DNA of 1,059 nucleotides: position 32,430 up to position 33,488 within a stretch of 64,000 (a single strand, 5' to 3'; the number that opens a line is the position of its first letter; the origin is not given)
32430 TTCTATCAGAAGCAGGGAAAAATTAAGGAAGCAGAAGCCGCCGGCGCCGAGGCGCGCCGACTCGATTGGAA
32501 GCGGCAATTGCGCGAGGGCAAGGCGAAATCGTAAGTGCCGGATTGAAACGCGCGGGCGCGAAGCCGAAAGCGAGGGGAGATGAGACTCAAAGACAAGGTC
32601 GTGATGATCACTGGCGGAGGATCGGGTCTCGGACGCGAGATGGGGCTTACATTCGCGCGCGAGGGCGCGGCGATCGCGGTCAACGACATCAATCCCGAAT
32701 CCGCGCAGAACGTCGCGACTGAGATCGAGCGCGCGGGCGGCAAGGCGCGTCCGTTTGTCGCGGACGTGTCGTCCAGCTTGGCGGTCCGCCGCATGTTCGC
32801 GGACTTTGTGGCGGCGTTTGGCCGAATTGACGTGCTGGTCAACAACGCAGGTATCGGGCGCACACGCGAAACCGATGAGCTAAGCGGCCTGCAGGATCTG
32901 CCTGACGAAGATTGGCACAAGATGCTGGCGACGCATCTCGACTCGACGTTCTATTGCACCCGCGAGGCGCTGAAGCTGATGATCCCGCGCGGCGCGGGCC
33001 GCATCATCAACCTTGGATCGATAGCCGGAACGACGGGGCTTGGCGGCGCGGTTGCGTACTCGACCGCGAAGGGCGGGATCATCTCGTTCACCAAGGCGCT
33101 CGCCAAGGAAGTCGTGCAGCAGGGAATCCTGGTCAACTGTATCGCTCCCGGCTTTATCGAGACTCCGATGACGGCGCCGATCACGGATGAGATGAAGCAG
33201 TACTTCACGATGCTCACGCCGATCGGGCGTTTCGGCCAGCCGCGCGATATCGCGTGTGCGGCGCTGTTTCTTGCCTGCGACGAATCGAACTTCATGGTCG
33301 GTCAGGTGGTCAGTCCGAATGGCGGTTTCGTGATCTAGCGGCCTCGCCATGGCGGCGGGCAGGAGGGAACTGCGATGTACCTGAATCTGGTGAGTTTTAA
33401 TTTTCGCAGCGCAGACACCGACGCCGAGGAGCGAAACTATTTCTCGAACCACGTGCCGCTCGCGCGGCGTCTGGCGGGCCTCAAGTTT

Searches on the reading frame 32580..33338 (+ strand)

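Call 35: search_protein_families(library=ncbifam, proteins=[window:32580-33338:+], max_evalue=1e-25)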
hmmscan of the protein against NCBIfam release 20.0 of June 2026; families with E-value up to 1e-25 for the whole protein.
window:32580-33338:+ (252 aa): 142 families (the best 25 are shown)
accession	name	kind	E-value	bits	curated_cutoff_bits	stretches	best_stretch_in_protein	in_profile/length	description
NF004198.0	PRK05653.1-3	equivalog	3.5e-72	242.8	296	1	3-251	5-247/248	3-oxoacyl-ACP reductase FabG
NF009466.0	PRK12826.1-2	subfamily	2.3e-68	230.4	222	1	5-250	3-244/248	3-oxoacyl-ACP reductase FabG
TIGR01830.1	3oxo_ACP_reduc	equivalog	3.6e-68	229.8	297.75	1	8-250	1-238/239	3-oxoacyl-[acyl-carrier-protein] reductase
NF004197.0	PRK05653.1-1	equivalog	6.8e-65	219.2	332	1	2-251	4-247/249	3-oxoacyl-ACP reductase FabG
NF005559.1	PRK07231.1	subfamily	6.5e-64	215.8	215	1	2-251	1-248/249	glucose 1-dehydrogenase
NF004791.0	PRK06138.1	equivalog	9.8e-64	215.1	312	1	1-251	1-250/252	SDR family oxidoreductase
NF009093.0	PRK12429.1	subfamily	5.5e-61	206.1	258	1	1-251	1-257/259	3-hydroxybutyrate dehydrogenase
NF052558.1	MBtsdlDhBudC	equivalog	3.5e-59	200.4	270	1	4-250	2-241/250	meso-2,3-butanediol dehydrogenase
TIGR03206.1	benzo_BadH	equivalog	3.4e-57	193.7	431.2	1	3-250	1-248/250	2-hydroxycyclohexanecarboxyl-CoA dehydrogenase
NF006070.0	PRK08213.1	subfamily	6.9e-57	192.9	279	1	2-250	9-256/259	gluconate 5-dehydrogenase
TIGR01829.1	AcAcCoA_reduct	subfamily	1.6e-56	191.7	302.1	1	6-250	1-240/242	acetoacetyl-CoA reductase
NF004199.0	PRK05653.1-4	equivalog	3.1e-56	190.7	301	1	1-251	1-246/247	3-oxoacyl-ACP reductase FabG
NF004778.0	PRK06124.1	equivalog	3.3e-56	190.5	303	1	2-251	8-253/256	SDR family oxidoreductase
TIGR01963.1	PHB_DH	subfamily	1.2e-55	188.5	307.05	1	6-251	2-253/255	3-hydroxybutyrate dehydrogenase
NF004818.0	PRK06172.1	equivalog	2.1e-55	187.8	336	1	1-251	3-251/253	SDR family oxidoreductase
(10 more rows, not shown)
